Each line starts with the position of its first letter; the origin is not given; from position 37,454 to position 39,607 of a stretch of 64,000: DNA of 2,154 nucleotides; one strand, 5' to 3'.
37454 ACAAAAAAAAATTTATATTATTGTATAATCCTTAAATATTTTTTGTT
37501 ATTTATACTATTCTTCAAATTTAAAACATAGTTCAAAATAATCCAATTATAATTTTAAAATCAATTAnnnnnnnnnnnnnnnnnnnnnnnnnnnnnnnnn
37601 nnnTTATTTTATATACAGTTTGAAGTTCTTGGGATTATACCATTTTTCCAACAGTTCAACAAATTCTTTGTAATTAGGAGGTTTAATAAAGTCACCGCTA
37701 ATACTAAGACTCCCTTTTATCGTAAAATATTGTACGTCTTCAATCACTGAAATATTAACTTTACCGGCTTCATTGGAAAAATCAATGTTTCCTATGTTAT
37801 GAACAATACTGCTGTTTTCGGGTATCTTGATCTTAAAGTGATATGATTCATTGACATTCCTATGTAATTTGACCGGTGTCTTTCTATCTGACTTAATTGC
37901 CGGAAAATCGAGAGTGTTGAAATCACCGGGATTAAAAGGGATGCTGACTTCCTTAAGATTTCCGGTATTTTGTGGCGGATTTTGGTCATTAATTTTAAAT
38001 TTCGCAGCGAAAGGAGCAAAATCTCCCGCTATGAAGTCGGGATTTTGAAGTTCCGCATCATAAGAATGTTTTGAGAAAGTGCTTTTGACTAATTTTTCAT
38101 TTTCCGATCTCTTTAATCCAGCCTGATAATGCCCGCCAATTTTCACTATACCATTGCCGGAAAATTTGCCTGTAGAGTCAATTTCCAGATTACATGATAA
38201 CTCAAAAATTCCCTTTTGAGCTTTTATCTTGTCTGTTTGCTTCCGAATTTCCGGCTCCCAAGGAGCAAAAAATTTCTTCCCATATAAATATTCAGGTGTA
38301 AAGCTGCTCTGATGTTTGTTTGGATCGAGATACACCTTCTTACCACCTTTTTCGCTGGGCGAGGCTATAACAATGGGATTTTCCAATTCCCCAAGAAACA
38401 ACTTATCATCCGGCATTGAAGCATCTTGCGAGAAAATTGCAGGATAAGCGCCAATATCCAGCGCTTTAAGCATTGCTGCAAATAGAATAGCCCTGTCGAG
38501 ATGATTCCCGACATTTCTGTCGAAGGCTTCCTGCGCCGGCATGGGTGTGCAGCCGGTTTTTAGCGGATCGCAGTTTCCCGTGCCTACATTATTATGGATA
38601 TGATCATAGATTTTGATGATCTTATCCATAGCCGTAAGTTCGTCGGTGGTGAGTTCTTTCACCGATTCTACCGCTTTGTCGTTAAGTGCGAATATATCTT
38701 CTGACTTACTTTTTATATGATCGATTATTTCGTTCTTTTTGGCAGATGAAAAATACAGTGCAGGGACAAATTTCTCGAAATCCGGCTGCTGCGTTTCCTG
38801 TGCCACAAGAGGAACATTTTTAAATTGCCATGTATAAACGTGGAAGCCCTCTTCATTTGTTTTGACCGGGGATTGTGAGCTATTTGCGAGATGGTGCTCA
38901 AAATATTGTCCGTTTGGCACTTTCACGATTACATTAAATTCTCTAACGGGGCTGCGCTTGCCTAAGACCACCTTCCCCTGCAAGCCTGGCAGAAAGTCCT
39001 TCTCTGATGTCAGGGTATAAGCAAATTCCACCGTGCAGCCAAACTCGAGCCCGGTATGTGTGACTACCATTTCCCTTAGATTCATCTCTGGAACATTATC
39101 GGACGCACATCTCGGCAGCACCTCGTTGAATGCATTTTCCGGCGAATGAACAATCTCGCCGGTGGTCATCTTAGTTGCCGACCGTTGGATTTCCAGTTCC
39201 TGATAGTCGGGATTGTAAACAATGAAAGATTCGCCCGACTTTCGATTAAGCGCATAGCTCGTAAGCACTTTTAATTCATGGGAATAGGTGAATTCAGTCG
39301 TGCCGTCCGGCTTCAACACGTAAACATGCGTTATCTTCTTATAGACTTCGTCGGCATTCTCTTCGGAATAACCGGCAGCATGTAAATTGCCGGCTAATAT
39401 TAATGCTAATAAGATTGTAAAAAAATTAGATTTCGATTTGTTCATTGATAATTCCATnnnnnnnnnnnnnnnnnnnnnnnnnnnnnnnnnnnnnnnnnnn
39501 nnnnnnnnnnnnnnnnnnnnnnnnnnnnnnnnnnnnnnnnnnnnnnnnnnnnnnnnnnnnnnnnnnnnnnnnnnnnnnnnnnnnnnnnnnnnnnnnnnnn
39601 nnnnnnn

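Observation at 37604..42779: Apparent operon: secreted transglutaminase-like protein – cytoplasmic PAS histidine kinase – secreted inactive transglutaminase-like protein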

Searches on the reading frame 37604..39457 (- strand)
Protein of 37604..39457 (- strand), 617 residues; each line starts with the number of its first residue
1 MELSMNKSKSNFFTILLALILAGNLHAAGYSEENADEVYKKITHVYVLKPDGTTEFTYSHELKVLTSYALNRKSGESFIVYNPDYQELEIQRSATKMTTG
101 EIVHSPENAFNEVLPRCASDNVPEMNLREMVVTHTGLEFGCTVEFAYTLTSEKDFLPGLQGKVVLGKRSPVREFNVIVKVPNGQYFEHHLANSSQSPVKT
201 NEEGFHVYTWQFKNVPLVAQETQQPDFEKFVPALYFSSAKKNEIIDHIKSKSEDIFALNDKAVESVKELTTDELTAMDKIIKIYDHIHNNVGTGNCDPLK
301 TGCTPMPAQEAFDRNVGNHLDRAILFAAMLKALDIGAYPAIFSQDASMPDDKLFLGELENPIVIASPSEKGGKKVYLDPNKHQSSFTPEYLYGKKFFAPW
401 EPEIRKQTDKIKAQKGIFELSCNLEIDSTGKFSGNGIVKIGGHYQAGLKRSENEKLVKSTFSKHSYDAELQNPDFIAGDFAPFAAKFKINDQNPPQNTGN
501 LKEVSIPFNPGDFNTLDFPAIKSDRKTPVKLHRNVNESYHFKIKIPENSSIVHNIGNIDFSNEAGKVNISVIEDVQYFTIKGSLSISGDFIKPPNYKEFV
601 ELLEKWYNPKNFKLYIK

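Call 4: search_protein_families(library=pfam, proteins=[window:37604-39457:-], max_evalue=0.01)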
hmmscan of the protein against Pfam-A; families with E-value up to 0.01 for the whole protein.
window:37604-39457:- (617 aa): 3 families
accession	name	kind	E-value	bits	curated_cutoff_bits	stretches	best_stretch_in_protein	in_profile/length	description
PF12969.12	DUF3857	-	3.9e-29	102.3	24.6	1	50-216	1-167/170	Domain of Unknown Function with PDB structure (DUF3857)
PF12970.12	DUF3858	-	4e-15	56.4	27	1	513-614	13-114/116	Domain of Unknown Function with PDB structure (DUF3858)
PF01841.26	Transglut_core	-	0.00023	21.8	23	1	267-337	5-72/108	Transglutaminase-like superfamily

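Call 5: search_protein_families(library=ncbifam, proteins=[window:37604-39457:-], max_evalue=0.01)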
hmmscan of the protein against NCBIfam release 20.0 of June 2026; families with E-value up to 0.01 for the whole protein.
window:37604-39457:- (617 aa): 0 families

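Call 28: search_solved_structures(query=window:37604-39457:-, max_evalue=0.01)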
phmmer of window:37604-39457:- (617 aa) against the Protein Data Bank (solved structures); distinct sequences matched with E-value up to 0.01: 1.
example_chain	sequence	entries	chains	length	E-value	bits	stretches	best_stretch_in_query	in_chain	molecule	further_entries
3kd4_A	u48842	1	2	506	4.1e-42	147.5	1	37-337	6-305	Putative protease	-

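Call 58: search_solved_structures(query=window:37604-39457:-, max_evalue=0.001, show_alignments=1)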
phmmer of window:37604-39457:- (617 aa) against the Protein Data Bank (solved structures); distinct sequences matched with E-value up to 0.001: 1.
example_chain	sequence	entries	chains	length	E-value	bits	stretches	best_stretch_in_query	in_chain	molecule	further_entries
3kd4_A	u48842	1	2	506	4.1e-42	147.5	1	37-337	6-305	Putative protease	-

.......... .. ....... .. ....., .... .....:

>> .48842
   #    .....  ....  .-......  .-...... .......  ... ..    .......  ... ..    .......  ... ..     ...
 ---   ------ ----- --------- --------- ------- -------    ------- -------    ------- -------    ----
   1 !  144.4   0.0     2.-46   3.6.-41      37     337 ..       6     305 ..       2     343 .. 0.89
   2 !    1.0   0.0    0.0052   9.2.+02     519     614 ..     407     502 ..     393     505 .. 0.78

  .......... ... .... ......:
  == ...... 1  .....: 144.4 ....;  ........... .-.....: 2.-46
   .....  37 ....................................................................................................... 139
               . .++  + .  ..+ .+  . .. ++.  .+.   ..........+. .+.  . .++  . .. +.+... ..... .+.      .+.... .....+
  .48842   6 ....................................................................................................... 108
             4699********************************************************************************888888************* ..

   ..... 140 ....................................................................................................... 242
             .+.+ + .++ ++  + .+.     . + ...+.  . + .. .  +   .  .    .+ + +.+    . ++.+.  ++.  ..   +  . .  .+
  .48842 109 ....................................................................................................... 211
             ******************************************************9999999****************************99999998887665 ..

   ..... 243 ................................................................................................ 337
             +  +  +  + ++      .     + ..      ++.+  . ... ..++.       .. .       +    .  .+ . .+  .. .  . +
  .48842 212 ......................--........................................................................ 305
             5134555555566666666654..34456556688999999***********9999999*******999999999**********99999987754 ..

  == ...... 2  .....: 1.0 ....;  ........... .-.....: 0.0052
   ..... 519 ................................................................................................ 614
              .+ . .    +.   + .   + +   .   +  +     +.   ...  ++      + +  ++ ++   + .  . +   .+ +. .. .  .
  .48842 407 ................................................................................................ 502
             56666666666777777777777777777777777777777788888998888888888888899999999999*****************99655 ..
